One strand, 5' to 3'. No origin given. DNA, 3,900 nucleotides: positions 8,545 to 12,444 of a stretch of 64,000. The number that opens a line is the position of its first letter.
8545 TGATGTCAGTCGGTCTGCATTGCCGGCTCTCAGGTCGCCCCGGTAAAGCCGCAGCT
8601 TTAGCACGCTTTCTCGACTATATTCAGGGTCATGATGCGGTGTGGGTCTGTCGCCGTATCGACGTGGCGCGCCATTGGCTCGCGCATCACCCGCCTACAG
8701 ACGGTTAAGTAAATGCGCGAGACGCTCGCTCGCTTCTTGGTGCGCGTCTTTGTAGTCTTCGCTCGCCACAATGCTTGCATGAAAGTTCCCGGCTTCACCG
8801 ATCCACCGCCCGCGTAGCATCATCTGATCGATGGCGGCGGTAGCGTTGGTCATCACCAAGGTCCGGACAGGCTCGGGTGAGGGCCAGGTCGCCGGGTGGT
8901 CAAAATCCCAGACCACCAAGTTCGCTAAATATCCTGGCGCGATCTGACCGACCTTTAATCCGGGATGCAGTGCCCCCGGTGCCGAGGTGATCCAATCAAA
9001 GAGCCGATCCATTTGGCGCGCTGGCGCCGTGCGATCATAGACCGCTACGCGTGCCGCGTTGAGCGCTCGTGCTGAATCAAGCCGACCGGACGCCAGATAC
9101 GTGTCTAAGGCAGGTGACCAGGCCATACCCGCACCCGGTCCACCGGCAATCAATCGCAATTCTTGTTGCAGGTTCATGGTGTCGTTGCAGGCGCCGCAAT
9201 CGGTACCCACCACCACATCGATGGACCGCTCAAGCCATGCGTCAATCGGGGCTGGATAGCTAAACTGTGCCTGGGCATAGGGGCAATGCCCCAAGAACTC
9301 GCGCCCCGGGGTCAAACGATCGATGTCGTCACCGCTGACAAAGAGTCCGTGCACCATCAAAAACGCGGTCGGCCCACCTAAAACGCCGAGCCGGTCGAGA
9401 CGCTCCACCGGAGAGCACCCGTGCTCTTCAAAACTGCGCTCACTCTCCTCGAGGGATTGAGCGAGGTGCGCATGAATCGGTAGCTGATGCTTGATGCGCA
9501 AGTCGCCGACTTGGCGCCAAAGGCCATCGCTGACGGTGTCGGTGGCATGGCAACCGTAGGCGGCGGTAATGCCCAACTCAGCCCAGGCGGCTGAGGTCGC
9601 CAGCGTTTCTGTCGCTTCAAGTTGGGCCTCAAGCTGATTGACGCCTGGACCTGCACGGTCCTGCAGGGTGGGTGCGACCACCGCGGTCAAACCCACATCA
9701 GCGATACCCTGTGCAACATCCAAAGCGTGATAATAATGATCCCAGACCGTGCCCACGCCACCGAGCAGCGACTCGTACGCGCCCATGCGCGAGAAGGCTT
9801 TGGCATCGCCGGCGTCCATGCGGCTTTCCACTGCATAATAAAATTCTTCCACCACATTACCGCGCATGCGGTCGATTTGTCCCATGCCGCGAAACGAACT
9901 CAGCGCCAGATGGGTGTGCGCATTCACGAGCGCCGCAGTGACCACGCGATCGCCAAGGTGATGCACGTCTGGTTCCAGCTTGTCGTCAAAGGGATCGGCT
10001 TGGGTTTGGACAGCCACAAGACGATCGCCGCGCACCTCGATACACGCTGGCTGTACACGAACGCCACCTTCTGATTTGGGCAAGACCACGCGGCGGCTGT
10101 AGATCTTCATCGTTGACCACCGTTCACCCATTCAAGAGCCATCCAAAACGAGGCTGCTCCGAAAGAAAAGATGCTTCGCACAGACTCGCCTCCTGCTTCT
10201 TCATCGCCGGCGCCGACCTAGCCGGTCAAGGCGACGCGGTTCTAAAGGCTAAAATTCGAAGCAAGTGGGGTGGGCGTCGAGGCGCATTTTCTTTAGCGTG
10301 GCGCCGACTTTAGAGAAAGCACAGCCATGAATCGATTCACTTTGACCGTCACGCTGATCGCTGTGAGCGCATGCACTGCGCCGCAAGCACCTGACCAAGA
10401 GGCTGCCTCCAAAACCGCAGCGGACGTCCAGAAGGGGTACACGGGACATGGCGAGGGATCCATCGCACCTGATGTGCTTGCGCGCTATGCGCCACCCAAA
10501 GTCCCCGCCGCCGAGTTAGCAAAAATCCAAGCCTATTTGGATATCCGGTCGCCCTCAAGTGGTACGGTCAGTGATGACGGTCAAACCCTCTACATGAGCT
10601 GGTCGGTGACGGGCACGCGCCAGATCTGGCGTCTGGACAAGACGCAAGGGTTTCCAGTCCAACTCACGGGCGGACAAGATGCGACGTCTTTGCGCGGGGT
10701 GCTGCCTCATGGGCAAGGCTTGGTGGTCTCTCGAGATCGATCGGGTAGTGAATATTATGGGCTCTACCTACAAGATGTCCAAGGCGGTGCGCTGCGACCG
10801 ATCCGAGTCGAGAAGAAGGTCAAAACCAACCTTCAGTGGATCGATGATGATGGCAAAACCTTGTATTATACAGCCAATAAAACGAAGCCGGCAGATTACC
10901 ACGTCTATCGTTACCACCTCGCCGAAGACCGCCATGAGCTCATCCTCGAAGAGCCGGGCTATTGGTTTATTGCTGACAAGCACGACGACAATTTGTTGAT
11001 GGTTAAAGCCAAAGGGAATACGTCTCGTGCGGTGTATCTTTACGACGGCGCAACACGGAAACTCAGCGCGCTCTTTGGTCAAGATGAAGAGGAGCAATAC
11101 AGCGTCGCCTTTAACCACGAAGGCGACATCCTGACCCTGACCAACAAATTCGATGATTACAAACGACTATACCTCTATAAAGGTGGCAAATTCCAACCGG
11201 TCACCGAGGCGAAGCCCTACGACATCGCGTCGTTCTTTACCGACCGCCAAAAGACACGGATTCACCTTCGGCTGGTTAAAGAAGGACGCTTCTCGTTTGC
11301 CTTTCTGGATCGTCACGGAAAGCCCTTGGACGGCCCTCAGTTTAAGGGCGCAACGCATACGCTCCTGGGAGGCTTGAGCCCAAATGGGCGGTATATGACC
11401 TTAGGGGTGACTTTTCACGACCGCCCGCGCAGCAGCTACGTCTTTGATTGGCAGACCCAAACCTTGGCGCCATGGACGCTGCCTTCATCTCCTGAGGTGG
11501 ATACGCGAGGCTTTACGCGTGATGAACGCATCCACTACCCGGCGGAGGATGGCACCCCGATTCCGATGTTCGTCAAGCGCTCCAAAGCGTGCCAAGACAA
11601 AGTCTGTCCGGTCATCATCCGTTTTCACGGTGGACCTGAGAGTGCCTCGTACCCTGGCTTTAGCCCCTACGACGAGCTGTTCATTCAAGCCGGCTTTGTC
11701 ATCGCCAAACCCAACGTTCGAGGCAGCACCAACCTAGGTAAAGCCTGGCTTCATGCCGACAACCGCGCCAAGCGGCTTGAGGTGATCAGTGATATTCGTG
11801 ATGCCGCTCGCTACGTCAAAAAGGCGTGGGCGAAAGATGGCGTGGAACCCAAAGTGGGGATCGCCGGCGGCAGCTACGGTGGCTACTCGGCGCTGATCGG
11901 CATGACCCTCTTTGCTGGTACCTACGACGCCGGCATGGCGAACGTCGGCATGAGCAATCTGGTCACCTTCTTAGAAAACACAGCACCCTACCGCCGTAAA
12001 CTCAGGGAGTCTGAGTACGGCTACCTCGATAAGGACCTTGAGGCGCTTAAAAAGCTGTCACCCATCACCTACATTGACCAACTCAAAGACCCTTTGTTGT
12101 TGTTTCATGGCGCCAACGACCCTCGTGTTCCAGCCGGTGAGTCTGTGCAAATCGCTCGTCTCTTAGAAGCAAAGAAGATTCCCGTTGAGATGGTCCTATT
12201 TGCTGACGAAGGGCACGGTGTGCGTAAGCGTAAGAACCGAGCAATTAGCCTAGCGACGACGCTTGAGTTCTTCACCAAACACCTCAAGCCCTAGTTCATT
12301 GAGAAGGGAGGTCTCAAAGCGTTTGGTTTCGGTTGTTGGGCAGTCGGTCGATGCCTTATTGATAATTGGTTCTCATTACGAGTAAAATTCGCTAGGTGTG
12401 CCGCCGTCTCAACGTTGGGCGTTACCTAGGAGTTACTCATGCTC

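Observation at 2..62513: Repertoire of stalk-plus-head surface lipoproteins built on ~110 cysteine-rich repeat units in 8 genes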

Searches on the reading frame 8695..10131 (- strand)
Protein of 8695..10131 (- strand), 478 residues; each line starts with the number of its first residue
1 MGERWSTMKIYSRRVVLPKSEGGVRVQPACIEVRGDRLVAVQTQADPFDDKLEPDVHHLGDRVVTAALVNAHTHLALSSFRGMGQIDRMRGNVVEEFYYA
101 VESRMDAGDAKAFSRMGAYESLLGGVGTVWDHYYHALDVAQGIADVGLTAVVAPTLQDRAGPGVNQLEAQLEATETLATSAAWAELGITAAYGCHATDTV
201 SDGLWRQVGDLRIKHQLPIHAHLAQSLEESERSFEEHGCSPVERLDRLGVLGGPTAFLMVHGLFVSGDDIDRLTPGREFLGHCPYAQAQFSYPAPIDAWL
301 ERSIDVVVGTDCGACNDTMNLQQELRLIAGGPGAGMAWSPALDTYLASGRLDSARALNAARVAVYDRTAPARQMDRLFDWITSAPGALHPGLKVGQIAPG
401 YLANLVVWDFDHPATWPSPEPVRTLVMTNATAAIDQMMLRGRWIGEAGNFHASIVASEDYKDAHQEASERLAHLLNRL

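Call 7: search_protein_families(library=pfam, proteins=[window:8695-10131:-], max_evalue=0.001)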
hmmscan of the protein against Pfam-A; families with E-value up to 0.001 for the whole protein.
window:8695-10131:- (478 aa): 2 families
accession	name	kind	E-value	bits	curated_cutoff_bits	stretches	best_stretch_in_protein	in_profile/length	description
PF01979.26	Amidohydro_1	-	7.6e-25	88.3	25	1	63-443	1-344/345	Amidohydrolase family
PF07969.17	Amidohydro_3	-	0.00047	20.2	29.7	0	393-420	428-455/472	Amidohydrolase family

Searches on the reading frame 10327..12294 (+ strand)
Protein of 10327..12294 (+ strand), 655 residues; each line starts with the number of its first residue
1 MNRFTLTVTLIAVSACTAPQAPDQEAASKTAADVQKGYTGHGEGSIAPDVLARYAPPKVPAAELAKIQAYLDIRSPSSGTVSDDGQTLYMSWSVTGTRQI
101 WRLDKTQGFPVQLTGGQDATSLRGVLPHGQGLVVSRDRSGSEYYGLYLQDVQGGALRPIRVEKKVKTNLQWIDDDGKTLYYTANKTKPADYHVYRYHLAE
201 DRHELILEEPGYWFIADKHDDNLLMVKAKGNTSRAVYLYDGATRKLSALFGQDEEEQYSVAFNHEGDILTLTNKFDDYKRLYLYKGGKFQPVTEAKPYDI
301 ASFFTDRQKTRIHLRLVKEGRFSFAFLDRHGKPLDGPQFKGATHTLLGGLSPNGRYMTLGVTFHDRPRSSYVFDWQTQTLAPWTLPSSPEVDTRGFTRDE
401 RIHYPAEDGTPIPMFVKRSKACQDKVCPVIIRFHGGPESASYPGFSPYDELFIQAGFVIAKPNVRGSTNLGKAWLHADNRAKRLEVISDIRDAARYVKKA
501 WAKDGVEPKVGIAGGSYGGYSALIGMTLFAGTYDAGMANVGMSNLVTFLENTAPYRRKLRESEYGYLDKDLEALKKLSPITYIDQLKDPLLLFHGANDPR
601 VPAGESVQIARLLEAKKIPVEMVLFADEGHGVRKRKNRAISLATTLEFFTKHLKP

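Call 7: search_protein_families(library=pfam, proteins=[window:10327-12294:+], max_evalue=0.001)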
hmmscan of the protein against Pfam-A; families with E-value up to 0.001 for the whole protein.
window:10327-12294:+ (655 aa): 7 families
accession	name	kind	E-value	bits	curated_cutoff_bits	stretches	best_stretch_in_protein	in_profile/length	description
PF00326.27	Peptidase_S9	-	7.8e-39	133.8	22.6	1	450-654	8-211/213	Prolyl oligopeptidase family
PF20434.5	BD-FAE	-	1.4e-12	48.1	26.8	1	424-611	10-213/215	BD-FAE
PF02897.21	Peptidase_S9_N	-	2.2e-08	33.7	24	1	129-280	135-302/414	Prolyl oligopeptidase, N-terminal beta-propeller domain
PF01738.24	DLH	-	5.5e-06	26.6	21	1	508-638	97-194/217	Dienelactone hydrolase family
PF07676.18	PD40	-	6.2e-05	23.3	20.9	0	80-102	15-38/38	WD40-like Beta Propeller Repeat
PF00930.27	DPPIV_N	-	0.00021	20.6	22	0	134-199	252-315/354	Dipeptidyl peptidase IV (DPP IV) N-terminal region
PF00561.26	Abhydrolase_1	-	0.00024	21.3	25.8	0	559-630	171-238/245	alpha/beta hydrolase fold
